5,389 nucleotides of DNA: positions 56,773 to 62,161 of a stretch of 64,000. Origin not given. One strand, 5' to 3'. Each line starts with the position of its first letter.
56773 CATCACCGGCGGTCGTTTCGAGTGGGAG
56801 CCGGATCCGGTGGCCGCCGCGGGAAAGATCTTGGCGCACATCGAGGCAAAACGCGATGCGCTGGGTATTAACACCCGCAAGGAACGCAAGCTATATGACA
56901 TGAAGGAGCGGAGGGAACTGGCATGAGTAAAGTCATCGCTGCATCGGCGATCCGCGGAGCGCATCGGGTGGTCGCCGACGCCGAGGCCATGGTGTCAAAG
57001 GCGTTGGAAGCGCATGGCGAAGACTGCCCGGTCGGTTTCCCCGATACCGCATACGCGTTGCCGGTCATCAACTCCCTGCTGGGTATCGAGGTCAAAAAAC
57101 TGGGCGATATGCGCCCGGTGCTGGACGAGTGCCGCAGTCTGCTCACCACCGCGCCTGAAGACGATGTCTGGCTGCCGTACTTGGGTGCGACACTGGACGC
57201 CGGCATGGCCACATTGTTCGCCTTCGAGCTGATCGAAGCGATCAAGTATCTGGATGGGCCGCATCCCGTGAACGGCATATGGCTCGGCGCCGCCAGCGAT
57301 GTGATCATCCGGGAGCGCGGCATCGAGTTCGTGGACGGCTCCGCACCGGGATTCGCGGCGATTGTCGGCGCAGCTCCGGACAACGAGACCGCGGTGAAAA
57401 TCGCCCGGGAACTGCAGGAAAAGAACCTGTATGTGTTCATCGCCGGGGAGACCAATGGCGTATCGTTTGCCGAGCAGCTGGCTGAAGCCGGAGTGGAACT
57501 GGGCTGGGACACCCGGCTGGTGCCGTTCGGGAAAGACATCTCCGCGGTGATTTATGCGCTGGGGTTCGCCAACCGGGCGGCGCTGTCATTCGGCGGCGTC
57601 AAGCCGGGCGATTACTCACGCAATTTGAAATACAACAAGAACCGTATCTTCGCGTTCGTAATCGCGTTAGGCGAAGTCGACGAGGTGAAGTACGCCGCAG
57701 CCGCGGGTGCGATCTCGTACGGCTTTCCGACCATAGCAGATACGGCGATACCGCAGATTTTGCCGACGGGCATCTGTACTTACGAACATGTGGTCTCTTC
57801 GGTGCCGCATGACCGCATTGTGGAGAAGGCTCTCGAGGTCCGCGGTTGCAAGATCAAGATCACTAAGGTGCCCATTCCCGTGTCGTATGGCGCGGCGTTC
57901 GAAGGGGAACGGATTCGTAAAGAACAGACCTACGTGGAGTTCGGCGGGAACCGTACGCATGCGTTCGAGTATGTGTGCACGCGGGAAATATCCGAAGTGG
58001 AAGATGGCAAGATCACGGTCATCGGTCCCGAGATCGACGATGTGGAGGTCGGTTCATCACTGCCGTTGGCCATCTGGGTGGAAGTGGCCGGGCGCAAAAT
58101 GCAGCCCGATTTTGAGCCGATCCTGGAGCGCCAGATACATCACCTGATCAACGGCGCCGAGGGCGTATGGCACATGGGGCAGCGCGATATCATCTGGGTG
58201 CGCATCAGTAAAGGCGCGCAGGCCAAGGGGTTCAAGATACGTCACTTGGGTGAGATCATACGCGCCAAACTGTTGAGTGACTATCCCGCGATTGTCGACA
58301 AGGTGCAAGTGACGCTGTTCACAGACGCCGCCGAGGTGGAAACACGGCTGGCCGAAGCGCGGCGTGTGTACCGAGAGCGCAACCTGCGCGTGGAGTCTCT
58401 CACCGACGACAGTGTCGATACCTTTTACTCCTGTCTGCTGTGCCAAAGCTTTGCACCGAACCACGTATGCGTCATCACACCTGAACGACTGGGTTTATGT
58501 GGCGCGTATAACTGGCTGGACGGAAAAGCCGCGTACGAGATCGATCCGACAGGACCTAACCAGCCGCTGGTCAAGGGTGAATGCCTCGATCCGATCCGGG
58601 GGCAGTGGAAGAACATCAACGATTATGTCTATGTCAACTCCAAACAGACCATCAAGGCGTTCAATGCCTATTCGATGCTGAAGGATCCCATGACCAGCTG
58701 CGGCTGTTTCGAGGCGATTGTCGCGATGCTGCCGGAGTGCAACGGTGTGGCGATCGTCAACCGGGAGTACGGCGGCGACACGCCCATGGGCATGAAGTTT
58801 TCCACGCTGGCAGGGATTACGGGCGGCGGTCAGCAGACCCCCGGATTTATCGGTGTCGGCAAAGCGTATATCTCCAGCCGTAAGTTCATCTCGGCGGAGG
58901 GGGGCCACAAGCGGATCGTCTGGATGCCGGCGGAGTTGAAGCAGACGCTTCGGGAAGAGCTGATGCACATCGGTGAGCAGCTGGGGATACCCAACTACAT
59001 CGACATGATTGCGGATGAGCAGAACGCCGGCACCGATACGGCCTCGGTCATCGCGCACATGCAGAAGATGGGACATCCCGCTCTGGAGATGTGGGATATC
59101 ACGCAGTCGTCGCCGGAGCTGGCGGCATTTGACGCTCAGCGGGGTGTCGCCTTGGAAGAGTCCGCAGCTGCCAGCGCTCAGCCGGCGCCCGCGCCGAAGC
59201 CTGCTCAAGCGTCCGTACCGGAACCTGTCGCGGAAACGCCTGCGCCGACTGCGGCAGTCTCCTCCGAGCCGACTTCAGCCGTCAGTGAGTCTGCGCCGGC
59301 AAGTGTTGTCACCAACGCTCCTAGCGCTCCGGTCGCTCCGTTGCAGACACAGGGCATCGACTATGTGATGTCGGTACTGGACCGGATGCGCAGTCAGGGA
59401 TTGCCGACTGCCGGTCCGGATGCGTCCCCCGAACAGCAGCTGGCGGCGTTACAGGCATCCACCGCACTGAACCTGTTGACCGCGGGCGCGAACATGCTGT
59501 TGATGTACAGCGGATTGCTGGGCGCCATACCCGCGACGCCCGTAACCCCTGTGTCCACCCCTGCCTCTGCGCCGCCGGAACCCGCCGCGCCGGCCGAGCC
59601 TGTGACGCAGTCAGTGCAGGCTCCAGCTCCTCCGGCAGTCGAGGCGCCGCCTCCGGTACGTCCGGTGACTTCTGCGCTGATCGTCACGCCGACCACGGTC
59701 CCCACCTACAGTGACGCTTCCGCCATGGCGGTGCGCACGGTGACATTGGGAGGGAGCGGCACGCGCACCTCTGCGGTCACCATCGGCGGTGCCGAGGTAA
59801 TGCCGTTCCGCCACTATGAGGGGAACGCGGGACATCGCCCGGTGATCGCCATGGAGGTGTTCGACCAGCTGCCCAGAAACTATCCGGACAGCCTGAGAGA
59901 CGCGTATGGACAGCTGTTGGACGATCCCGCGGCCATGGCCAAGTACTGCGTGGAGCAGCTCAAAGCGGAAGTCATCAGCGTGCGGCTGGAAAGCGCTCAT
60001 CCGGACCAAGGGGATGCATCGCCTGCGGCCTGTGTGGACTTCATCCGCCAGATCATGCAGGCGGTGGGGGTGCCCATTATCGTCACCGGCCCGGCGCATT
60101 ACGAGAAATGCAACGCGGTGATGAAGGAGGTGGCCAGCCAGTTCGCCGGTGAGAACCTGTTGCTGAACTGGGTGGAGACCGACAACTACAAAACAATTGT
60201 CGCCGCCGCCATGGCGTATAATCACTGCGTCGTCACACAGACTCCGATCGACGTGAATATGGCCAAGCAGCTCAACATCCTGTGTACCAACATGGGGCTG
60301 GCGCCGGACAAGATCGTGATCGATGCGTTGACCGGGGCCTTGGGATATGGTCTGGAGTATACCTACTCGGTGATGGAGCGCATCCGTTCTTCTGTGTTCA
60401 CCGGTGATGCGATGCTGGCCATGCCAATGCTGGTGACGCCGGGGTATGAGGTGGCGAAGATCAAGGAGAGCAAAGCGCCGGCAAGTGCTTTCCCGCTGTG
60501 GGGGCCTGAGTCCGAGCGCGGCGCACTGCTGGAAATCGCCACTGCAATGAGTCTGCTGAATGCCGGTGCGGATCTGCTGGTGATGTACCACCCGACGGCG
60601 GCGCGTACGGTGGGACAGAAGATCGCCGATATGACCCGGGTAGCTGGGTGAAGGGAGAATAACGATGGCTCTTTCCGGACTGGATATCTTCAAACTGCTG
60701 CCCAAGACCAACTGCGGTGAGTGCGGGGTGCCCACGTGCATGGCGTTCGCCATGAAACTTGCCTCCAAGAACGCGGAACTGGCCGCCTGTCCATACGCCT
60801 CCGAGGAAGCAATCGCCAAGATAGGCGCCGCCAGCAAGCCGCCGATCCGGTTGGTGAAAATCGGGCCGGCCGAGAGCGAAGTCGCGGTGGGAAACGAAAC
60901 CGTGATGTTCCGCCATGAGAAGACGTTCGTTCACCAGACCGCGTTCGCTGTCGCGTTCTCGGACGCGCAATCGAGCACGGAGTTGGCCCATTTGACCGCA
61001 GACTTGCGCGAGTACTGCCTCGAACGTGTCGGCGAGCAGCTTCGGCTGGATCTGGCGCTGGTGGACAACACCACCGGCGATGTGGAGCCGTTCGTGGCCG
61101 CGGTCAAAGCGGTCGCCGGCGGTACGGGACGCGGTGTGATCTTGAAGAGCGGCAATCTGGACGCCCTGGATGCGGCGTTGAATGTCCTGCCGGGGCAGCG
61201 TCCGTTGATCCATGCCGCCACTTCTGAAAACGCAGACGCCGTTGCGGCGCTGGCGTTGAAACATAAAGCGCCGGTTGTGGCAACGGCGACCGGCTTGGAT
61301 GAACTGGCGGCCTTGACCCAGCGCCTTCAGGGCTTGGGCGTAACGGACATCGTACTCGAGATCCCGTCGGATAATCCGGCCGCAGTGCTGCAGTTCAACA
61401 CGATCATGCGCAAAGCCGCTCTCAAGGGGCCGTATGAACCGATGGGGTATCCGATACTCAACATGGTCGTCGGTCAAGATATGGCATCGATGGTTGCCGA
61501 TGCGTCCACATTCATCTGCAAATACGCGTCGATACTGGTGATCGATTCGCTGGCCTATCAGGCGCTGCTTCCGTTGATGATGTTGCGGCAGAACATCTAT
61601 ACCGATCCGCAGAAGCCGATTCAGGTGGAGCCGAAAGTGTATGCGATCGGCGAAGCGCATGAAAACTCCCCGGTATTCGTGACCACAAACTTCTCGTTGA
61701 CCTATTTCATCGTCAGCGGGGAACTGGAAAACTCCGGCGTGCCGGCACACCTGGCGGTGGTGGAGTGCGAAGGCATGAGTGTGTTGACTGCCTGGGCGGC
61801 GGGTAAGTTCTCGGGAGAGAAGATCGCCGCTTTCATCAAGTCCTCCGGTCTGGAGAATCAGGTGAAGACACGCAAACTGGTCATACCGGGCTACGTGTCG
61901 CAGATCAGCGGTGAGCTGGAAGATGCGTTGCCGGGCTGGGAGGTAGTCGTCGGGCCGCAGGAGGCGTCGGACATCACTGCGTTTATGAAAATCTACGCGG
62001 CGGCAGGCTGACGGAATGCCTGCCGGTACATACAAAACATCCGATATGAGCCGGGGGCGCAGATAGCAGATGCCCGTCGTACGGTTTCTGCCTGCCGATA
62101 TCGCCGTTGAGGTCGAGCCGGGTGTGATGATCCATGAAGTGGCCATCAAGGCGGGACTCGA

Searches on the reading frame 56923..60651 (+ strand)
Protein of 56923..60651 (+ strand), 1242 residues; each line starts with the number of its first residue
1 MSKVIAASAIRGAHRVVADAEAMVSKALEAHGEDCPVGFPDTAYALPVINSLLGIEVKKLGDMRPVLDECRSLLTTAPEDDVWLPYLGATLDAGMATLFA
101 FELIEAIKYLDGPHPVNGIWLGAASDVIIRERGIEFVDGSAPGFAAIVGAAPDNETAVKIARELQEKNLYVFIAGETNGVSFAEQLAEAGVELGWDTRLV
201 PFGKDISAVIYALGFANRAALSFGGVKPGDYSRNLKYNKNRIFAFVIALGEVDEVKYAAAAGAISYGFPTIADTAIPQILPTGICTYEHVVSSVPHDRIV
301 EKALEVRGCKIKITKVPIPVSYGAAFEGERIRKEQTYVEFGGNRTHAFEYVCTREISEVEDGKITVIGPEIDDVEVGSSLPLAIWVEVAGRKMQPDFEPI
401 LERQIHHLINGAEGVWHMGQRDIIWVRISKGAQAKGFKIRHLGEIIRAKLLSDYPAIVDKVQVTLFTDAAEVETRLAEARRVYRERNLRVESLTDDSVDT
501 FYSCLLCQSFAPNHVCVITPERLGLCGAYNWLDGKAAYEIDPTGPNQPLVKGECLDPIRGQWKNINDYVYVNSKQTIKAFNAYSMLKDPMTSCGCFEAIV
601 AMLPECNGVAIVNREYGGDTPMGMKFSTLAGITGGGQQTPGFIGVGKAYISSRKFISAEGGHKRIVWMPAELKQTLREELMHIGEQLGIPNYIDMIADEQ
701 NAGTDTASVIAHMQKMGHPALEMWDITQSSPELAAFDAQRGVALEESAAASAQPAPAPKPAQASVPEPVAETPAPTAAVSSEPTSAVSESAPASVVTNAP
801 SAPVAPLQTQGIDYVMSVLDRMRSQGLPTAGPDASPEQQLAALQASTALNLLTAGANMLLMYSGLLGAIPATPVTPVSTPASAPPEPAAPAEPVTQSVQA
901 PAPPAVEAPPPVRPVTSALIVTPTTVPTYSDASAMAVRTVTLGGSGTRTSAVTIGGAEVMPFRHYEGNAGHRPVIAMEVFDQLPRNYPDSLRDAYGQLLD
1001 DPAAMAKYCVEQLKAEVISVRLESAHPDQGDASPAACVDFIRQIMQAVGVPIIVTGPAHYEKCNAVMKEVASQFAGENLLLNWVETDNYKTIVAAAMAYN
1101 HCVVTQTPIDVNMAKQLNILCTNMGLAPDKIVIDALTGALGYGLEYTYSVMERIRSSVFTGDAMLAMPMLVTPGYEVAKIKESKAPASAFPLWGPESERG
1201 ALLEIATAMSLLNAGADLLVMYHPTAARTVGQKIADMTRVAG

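Call 10: search_protein_families(library=pfam, proteins=[window:56923-60651:+])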
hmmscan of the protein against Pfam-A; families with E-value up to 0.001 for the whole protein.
window:56923-60651:+ (1242 aa): 4 families
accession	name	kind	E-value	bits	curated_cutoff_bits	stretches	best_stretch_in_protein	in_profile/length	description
PF19436.4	ACS_CODH_B_C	-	4.6e-114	380.5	25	1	483-724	1-242/245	ACS/CODH beta subunit C-terminal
PF03598.20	CdhC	-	3e-66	222.5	24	1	318-472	1-155/155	CO dehydrogenase/acetyl-CoA synthase complex beta subunit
PF03599.22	CdhD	-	4.3e-38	131.5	24.8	1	942-1173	4-215/387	CO dehydrogenase/acetyl-CoA synthase delta subunit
PF18537.6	CODH_A_N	-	3.2e-28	98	32.2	1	22-110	2-83/83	Carbon monoxide dehydrogenase subunit alpha N-terminal domain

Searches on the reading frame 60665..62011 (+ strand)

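Call 10: search_protein_families(library=pfam, proteins=[window:60665-62011:+])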
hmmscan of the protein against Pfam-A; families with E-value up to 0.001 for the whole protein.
window:60665-62011:+ (448 aa): 2 families
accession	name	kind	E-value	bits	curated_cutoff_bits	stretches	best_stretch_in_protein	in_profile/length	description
PF03599.22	CdhD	-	5.8e-96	322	24.8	1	64-440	2-386/387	CO dehydrogenase/acetyl-CoA synthase delta subunit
PF04060.18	FeS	-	4.2e-14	52.4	23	1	12-44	1-33/33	Putative Fe-S cluster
